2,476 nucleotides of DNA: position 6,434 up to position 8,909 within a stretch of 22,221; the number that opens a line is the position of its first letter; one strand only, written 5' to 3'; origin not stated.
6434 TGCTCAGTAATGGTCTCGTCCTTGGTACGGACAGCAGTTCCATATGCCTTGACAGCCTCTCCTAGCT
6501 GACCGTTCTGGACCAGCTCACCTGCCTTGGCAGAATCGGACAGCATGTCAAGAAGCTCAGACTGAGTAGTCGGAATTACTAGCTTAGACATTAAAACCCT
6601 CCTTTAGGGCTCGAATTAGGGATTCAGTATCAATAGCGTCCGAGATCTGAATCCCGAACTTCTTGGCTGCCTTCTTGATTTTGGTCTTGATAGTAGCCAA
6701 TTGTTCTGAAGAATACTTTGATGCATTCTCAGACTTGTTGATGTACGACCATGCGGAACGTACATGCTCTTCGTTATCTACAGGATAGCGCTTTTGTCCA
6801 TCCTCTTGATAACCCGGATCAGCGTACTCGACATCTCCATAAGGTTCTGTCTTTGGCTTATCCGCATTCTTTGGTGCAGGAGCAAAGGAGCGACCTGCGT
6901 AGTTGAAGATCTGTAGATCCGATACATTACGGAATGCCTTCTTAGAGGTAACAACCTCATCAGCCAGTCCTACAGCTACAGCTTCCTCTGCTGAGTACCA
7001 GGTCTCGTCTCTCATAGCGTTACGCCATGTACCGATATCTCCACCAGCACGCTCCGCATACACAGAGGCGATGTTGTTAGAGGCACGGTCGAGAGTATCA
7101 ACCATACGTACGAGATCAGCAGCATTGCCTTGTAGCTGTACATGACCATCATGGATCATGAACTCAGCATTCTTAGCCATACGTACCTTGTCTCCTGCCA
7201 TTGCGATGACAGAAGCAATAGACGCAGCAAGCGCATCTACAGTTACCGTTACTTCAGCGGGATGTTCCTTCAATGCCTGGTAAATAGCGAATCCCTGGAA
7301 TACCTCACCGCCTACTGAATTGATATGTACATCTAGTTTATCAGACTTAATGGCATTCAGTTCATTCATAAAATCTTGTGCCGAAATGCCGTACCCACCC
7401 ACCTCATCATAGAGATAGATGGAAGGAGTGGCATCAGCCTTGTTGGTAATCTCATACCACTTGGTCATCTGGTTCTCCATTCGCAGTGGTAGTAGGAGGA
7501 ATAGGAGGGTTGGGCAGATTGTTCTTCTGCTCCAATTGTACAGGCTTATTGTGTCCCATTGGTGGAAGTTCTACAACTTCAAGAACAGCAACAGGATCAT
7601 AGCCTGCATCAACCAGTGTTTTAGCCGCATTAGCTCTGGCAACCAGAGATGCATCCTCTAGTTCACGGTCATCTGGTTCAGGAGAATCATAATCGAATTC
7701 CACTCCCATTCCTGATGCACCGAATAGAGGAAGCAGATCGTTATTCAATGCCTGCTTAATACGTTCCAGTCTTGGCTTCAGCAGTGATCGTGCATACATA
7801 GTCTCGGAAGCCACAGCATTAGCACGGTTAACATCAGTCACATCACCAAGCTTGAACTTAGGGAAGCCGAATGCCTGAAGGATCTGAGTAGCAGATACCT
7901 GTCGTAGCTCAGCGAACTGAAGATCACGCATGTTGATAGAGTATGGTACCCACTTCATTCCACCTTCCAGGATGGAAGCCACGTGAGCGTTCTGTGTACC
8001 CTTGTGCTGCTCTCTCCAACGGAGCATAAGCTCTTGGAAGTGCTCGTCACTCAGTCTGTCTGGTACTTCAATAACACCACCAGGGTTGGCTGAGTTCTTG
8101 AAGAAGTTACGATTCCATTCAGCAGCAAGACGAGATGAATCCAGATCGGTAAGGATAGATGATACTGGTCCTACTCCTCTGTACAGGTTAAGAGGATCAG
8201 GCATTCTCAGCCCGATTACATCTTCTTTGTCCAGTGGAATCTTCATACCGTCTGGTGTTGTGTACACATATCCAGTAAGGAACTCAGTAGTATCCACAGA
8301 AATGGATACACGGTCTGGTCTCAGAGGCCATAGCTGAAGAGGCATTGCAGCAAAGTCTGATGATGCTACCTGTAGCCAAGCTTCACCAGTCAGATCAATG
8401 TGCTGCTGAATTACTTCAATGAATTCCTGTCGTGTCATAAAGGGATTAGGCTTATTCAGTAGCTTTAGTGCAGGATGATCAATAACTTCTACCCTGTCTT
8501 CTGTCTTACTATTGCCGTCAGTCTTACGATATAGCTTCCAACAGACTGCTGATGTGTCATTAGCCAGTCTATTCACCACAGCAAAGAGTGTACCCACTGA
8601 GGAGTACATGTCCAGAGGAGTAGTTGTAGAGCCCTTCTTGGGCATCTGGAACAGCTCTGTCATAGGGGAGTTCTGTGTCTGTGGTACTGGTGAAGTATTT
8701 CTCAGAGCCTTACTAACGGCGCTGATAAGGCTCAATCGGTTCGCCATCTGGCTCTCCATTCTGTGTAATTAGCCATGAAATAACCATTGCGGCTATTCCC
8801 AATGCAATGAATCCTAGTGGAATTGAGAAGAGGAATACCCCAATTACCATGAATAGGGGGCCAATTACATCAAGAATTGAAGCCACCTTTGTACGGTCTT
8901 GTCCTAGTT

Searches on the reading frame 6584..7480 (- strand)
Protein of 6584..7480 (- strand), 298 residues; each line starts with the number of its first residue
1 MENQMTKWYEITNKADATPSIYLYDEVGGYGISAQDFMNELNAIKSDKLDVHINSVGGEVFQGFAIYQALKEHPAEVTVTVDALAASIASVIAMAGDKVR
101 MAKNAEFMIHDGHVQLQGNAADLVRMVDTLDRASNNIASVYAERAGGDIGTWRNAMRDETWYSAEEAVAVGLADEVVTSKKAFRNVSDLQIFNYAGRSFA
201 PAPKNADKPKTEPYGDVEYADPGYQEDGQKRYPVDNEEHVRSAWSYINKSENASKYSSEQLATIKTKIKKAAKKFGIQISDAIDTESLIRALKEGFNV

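Call 9: search_protein_families(library=phrogs, proteins=[window:6584-7480:-], max_evalue=0.001)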
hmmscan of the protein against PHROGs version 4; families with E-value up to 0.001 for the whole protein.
window:6584-7480:- (298 aa): 13 families
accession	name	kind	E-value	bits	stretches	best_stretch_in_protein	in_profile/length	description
phrog_2976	-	head and packaging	2.9e-83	281.8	1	3-294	3-304/394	head maturation protease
phrog_94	-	head and packaging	1.6e-67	230.4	1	3-272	65-330/622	head maturation protease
phrog_133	-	head and packaging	7.8e-66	224.1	1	2-238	3-229/668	head maturation protease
phrog_3348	-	unknown function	1.7e-58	199.8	1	3-188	19-209/386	-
phrog_1684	-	head and packaging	9.1e-43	147.8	1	4-181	26-207/284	head maturation protease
phrog_53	-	head and packaging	6.8e-27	95.9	1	33-202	100-304/583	head maturation protease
phrog_13984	-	unknown function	1.5e-25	90.7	1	7-108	20-122/123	-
phrog_1827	-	other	1.5e-14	54.8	1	42-137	48-143/202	ATP-dependent protease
phrog_23753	-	head and packaging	7.5e-11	43.2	1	27-180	24-175/298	head maturation protease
phrog_33547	-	unknown function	1.7e-09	38.1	1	40-177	23-159/357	-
phrog_5410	-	other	1.4e-07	32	1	35-128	40-137/323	ATP-dependent protease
phrog_11747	-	unknown function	1.5e-06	28.6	1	35-137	50-154/290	-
phrog_20705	-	head and packaging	9.2e-06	25.2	1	46-183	210-353/690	virion structural protein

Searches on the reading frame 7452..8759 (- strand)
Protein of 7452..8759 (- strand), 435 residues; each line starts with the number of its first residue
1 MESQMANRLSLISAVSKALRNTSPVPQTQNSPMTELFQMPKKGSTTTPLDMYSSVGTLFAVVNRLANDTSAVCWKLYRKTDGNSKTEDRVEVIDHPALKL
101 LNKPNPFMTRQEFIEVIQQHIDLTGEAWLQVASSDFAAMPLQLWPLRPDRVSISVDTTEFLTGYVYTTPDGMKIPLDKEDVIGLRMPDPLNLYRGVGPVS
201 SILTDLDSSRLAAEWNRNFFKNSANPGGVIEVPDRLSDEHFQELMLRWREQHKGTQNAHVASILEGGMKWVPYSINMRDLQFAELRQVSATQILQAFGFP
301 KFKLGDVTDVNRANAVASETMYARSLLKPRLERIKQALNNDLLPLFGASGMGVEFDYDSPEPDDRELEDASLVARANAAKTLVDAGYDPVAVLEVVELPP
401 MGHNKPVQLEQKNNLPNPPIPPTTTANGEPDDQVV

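Call 9: search_protein_families(library=phrogs, proteins=[window:7452-8759:-], max_evalue=0.001)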
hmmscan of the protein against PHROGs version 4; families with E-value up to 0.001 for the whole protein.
window:7452-8759:- (435 aa): 5 families
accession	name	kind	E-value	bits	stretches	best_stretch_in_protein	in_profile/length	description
phrog_2662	-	head and packaging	5.4e-76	257.6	1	17-378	22-391/717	portal protein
phrog_12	-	head and packaging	6e-68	231.4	1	47-406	85-423/646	portal protein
phrog_5929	-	head and packaging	9.2e-24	85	1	214-359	6-149/228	portal protein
phrog_2271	-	head and packaging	2.1e-09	36.7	1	214-341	209-335/859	portal protein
phrog_21454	-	unknown function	7.4e-05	23.1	1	229-341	1-112/320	-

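Call 12: search_dna_similar(query=window:7452-8759:-, collection=phages, mode=protein, max_evalue=1e-10)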
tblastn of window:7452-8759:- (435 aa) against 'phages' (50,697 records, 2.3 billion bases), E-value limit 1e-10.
Records with a match: 838; places in all: 840; records where one place covers at least 80% of the query: 6.
Best place of each record, by identity: <60% 838.
By first word of the organism name: Mycobacterium 262; Streptococcus 99; Vibrio 87; Gordonia 55; Bacillus 48; Arthrobacter 44; Pseudomonas 25; Streptomyces 21; Burkholderia 18; phage 11; and 52 more.
By host as written in the record: Mycobacterium smegmatis mc2 155 197; - 122; Gordonia terrae 3612 40; Mycobacterium smegmatis mc#155 25; Mycobacterium smegmatis mc2155 19; Pseudomonas aeruginosa 16; Bacillus anthracis 16; Arthrobacter globiformis B-2979 15; and 230 more.
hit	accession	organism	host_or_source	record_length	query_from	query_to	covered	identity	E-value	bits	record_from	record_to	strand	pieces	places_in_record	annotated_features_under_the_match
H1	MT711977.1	Streptomyces phage Dagobah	Streptomyces coelicolor M600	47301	18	386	85%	47.9%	1e-107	354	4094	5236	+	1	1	portal protein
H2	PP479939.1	Faecalibacterium phage Roos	Faecalibacterium sp. FM8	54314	31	379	80%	30.0%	1e-37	151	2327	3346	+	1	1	portal protein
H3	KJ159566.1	Geobacillus phage GBK2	Geobacillus kaustophilus ATCC 8005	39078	52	347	68%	33.3%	8e-39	155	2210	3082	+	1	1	portal protein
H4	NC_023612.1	Geobacillus phage GBK2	Geobacillus kaustophilus ATCC 8005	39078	52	347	68%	33.3%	8e-39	155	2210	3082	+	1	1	portal protein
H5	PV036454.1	Christensenellales phage IMGVR 15666929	Christensenellales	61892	37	378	79%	28.5%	1e-28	125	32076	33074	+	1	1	portal protein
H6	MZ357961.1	Bacillus phage Flasso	Bacillus cereus MCR1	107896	10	368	83%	27.1%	1e-27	122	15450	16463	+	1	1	portal protein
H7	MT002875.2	Pseudoalteromonas phage AL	Pseudoalteromonas marina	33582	15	358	79%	28.3%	3e-23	108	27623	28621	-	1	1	portal protein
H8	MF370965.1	Pseudoalteromonas phage SL25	Pseudoalteromonas sp.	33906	15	358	79%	28.3%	4e-22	105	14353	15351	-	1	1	gene transfer agent portal protein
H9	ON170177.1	Ralstonia phage YO103_6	Ralstonia solanacearum T379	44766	9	357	80%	27.6%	4e-20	99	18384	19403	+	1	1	record has no annotation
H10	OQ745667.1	Pseudoalteromonas phage PS_L5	Pseudoalteromonas marina Mano4(T)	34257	15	358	79%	28.0%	5e-22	105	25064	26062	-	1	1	gene transfer agent portal protein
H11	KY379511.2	Pseudoalteromonas phage PHS21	Pseudoalteromonas marina mano4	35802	15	358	79%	28.0%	2e-21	103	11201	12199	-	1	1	gene transfer agent portal protein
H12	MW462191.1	Bacteriophage sp.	freshwater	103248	57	384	75%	28.8%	7e-31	131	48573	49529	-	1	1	portal protein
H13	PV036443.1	Dorea phage NatCom_31361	Dorea sp.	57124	4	343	78%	27.8%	5e-24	110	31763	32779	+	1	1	portal protein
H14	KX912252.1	Pseudoalteromonas phage PHS3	Pseudoalteromonas marina DSM 17587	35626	15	358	79%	27.4%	3e-20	100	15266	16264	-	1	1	gene transfer agent portal protein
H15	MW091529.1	Bacteriophage sp. 103231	sewage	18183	61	384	74%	29.0%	2e-27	121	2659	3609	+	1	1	portal protein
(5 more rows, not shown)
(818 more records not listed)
